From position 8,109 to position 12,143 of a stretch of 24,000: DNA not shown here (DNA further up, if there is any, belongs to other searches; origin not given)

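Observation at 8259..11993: Solitary 1,244-aa nuclease-like + STAND NTPase + helical-arm protein: candidate uncharacterised single-gene antiphage sensor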

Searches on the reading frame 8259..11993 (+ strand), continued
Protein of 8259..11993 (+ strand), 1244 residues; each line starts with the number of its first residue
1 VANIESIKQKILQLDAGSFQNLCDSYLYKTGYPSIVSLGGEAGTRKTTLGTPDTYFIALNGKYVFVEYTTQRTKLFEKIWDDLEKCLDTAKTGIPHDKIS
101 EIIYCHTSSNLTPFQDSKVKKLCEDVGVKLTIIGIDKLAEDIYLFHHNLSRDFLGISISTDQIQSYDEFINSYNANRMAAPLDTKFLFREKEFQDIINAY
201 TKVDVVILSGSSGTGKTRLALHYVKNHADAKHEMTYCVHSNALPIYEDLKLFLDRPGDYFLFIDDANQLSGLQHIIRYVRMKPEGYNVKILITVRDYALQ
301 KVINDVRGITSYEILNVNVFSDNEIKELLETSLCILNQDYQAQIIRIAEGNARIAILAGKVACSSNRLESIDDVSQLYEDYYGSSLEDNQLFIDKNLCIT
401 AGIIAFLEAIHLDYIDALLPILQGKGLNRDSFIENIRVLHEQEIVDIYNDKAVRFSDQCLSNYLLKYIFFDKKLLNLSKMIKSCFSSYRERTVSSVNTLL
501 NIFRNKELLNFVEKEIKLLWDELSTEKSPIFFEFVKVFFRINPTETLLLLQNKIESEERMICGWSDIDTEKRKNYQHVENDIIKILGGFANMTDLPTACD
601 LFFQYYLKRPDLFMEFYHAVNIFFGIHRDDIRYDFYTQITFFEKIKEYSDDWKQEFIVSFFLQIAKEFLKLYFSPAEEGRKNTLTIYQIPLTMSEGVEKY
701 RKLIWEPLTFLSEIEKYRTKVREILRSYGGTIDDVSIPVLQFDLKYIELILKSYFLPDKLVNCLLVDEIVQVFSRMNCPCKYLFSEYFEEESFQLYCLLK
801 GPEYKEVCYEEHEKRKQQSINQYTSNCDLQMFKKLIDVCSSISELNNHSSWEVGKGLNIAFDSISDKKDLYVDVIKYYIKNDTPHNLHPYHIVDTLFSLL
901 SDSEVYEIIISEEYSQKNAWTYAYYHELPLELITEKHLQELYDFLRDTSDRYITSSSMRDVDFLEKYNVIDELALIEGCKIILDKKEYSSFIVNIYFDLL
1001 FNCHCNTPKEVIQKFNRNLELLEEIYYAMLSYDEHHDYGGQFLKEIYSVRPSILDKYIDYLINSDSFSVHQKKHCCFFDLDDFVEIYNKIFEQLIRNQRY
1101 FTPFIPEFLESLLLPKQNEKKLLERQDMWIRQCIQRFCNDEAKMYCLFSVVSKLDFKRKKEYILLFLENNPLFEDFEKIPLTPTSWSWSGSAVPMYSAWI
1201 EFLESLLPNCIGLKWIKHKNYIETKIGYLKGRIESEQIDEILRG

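Call 12: find_encoding_contigs(protein=P0036, flank=10000, max_places=3)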
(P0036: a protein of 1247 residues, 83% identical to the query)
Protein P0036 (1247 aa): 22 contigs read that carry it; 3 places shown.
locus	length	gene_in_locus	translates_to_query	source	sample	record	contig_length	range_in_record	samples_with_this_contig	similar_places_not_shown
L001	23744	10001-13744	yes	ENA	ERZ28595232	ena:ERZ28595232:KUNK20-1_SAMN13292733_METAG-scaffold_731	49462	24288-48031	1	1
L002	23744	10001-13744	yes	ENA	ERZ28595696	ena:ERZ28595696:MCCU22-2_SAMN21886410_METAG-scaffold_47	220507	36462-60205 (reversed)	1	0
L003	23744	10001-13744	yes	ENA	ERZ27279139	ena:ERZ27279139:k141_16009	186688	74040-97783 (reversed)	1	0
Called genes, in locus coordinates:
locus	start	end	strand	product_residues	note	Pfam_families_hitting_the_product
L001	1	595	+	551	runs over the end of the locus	PF00496:SBP_bac_5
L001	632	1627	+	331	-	PF19300:BPD_transp_1_N, PF00528:BPD_transp_1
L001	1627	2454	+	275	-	PF00528:BPD_transp_1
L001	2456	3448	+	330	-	PF00005:ABC_tran, PF13401:AAA_22 (weak), PF08352:oligo_HPY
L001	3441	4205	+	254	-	PF00005:ABC_tran, PF02463:SMC_N (weak), PF13245:AAA_19 (weak), PF13304:AAA_21 (faint)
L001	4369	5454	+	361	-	PF01558:POR, PF13534:Fer4_17 (faint), PF13237:Fer4_10, PF12838:Fer4_7, PF13183:Fer4_8 (weak), PF13187:Fer4_9 (weak), PF14697:Fer4_21, PF00037:Fer4 (weak), +4 more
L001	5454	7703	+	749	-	PF01855:POR_N, PF17147:PFOR_II, PF02775:TPP_enzyme_C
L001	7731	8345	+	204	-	PF02915:Rubrerythrin, PF21349:RUBY_RBDX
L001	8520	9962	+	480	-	PF05958:tRNA_U5-meth_tr, PF03602:Cons_hypoth95 (weak), PF13847:Methyltransf_31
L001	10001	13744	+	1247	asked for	PF20720:nSTAND3 (weak), PF25199:nSTAND_NTPase5 (weak)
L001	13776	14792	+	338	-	PF13310:Virulence_RhuM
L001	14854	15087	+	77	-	-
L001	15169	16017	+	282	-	PF04383:KilA-N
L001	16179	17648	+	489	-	PF01966:HD (weak)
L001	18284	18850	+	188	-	PF01554:MatE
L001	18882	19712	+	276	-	PF03629:SASA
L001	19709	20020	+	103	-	-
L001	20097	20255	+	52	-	-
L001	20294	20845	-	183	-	PF02805:Ada_Zn_binding, PF12833:HTH_18, PF00165:HTH_AraC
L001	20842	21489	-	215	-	PF00730:HhH-GPD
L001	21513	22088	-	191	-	PF02870:Methyltransf_1N, PF01035:DNA_binding_1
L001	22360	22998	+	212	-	PF00440:TetR_N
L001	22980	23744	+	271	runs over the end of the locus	PF00561:Abhydrolase_1, PF12146:Hydrolase_4, PF12697:Abhydrolase_6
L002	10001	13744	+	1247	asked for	PF20720:nSTAND3 (weak), PF25199:nSTAND_NTPase5 (weak)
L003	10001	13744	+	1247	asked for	PF20720:nSTAND3 (weak), PF25199:nSTAND_NTPase5 (weak)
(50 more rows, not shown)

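Call 13: find_encoding_contigs(protein=P0001, flank=10000, max_places=2)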
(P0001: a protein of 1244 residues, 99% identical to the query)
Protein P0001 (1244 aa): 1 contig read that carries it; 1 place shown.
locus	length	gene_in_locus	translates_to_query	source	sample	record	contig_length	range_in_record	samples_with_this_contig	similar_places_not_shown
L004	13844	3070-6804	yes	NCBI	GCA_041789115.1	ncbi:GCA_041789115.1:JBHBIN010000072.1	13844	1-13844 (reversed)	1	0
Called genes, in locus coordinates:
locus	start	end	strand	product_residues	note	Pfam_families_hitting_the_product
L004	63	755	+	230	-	PF03741:TerC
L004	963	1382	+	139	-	PF00581:Rhodanese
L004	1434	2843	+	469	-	PF01938:TRAM, PF05958:tRNA_U5-meth_tr, PF06325:PrmA (weak), PF13649:Methyltransf_25, PF13847:Methyltransf_31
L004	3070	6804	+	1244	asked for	PF13191:AAA_16 (faint), PF25199:nSTAND_NTPase5 (faint), PF20720:nSTAND3 (weak)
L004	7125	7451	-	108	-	PF00893:Multi_Drug_Res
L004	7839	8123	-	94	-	-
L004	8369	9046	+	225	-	PF01259:SAICAR_synt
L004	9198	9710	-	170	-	PF07883:Cupin_2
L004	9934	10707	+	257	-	PF01661:Macro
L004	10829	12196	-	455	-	PF00860:Xan_ur_permease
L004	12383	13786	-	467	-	PF01235:Na_Ala_symp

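Call 14: find_encoding_contigs(protein=P0007, flank=10000, max_places=3)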
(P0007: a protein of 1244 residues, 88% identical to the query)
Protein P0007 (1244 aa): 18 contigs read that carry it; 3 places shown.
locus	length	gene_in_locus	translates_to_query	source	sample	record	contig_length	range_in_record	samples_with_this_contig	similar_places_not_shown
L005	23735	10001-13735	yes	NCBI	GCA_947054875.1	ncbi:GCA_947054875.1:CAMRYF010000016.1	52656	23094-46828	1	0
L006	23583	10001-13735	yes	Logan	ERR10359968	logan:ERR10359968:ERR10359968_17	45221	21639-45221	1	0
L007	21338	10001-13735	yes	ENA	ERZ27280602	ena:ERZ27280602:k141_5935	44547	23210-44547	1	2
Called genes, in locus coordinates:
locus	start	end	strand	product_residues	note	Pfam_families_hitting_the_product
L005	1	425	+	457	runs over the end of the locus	PF01938:TRAM, PF05958:tRNA_U5-meth_tr, PF03602:Cons_hypoth95 (weak), PF09445:Methyltransf_15 (weak), PF13847:Methyltransf_31 (weak)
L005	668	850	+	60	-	PF04810:zf-Sec23_Sec24 (weak)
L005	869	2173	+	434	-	PF13289:SIR2_2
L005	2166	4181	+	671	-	PF01935:DUF87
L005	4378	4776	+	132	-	PF12844:HTH_19 (weak), PF01381:HTH_3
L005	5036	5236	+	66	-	-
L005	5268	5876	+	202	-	-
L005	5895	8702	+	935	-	PF03235:GmrSD_N, PF07510:GmrSD_C, PF14088:DUF4268, PF24698:DUF7662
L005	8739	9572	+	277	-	-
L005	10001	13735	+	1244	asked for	PF13191:AAA_16 (faint), PF20720:nSTAND3, PF25199:nSTAND_NTPase5 (weak)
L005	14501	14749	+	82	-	-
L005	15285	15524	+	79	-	PF12668:DUF3791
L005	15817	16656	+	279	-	PF22945:LEM-3_GIY-YIG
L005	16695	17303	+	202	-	PF17851:GH43_C2 (weak), PF07081:DUF1349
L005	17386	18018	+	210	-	PF10127:RlaP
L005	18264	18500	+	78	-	-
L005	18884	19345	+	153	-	PF00583:Acetyltransf_1, PF13673:Acetyltransf_10, PF13508:Acetyltransf_7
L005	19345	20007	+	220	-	PF08713:DNA_alkylation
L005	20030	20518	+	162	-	PF00293:NUDIX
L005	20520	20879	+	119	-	-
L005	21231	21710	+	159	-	PF13238:AAA_18 (weak), PF13671:AAA_33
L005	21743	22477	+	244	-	PF24585:YunG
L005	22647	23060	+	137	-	PF01643:Acyl-ACP_TE (weak), PF13279:4HBT_2, PF03061:4HBT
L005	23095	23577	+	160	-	PF13302:Acetyltransf_3, PF00583:Acetyltransf_1, PF08445:FR47 (weak)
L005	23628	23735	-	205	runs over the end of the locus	PF01693:Cauli_VI, PF00075:RNase_H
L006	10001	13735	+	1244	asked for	PF13191:AAA_16 (faint), PF20720:nSTAND3, PF25199:nSTAND_NTPase5 (weak)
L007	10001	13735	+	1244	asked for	PF13191:AAA_16 (faint), PF20720:nSTAND3, PF25199:nSTAND_NTPase5 (weak)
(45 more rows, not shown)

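Call 15: find_encoding_contigs(protein=P0080, flank=10000, max_places=3)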
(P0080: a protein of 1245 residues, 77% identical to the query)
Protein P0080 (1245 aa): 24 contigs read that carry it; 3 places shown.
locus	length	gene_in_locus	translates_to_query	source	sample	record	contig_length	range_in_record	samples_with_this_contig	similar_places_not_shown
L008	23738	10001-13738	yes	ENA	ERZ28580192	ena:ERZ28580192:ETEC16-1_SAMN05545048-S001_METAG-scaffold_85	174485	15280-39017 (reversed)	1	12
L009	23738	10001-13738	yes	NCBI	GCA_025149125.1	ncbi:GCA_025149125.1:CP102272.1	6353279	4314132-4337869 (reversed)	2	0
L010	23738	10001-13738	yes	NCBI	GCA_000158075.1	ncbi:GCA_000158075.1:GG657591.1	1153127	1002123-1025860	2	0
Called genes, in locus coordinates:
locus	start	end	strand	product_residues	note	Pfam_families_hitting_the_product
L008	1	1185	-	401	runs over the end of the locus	-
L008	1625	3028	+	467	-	PF05958:tRNA_U5-meth_tr, PF02475:TRM5-TYW2_MTfase (faint), PF03602:Cons_hypoth95 (faint), PF05175:MTS, PF13649:Methyltransf_25 (weak), PF13847:Methyltransf_31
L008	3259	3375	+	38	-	-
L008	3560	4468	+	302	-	PF08878:HamA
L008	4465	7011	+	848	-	PF04851:ResIII (weak), PF00270:DEAD, PF00271:Helicase_C (weak)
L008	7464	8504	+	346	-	PF14072:DndB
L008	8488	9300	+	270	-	-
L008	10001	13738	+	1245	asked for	PF20720:nSTAND3 (weak)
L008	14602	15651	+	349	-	PF13310:Virulence_RhuM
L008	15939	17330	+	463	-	PF18145:SAVED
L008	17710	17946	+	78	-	-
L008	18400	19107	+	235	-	PF00072:Response_reg, PF00486:Trans_reg_C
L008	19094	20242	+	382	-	PF00512:HisKA, PF02518:HATPase_c, PF14501:HATPase_c_5 (weak)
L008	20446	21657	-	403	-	PF02920:Integrase_DNA, PF00589:Phage_integrase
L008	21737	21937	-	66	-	PF09035:Tn916-Xis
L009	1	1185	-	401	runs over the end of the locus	-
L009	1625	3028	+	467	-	PF05958:tRNA_U5-meth_tr, PF02475:TRM5-TYW2_MTfase (faint), PF03602:Cons_hypoth95 (faint), PF05175:MTS, PF13649:Methyltransf_25 (weak), PF13847:Methyltransf_31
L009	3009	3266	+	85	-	-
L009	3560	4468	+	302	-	PF08878:HamA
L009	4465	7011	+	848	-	PF04851:ResIII (weak), PF00270:DEAD, PF00271:Helicase_C (weak)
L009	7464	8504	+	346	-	PF14072:DndB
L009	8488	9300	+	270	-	-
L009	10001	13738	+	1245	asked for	PF20720:nSTAND3 (weak)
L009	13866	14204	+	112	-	PF13310:Virulence_RhuM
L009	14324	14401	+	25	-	-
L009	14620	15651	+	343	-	PF13310:Virulence_RhuM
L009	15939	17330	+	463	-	PF18145:SAVED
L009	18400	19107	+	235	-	PF00072:Response_reg, PF00486:Trans_reg_C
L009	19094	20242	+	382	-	PF00512:HisKA, PF02518:HATPase_c, PF14501:HATPase_c_5 (weak)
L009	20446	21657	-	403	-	PF02920:Integrase_DNA, PF00589:Phage_integrase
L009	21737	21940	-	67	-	PF09035:Tn916-Xis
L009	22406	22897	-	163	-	-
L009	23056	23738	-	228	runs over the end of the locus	PF00072:Response_reg, PF00486:Trans_reg_C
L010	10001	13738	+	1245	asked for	PF20720:nSTAND3 (weak)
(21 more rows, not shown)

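Call 18: search_solved_structures(query=window:8259-11993:+, max_evalue=1, show_alignments=2)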
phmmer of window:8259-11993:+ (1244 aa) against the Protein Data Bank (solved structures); distinct sequences matched with E-value up to 1: 0.

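Call 27: search_protein_representatives(protein=window:8259-11858:+)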
Query: 1200 residues. Proteins with E-value up to 0.001 (for the whole library): 1825; up to 1e-10: 1418; up to 1e-30: 967. The best 150 are listed.
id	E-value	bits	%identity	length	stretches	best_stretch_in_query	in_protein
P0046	0.0e+00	2144.9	78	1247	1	1-1200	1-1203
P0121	0.0e+00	1111.4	44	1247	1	1-1198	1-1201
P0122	0.0e+00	1100.7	44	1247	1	2-1200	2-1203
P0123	0.0e+00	1096.2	44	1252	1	1-1200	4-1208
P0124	0.0e+00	1076.0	46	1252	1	6-1197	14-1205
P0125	0.0e+00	1071.5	44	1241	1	1-1198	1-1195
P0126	0.0e+00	1070.0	42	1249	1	1-1195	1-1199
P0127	0.0e+00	1059.3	44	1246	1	5-1200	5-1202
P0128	0.0e+00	1058.6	43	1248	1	4-1200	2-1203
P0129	0.0e+00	1036.0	43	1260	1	4-1197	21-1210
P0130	0.0e+00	1021.9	43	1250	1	1-1198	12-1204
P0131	0.0e+00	1018.4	42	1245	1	1-1195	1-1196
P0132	0.0e+00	1013.3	42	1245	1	1-1198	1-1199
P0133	5.9e-295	998.4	42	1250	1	2-1197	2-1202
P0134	6.8e-294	994.9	41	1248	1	1-1198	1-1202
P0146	3.4e-266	903.1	38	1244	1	1-1198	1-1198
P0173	5.0e-190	650.9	33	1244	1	1-1198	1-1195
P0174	2.5e-189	648.6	33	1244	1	1-1194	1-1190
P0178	8.0e-187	640.3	32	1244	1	6-1195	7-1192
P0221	8.8e-152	524.2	28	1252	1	1-1196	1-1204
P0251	4.2e-141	488.8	26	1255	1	5-1196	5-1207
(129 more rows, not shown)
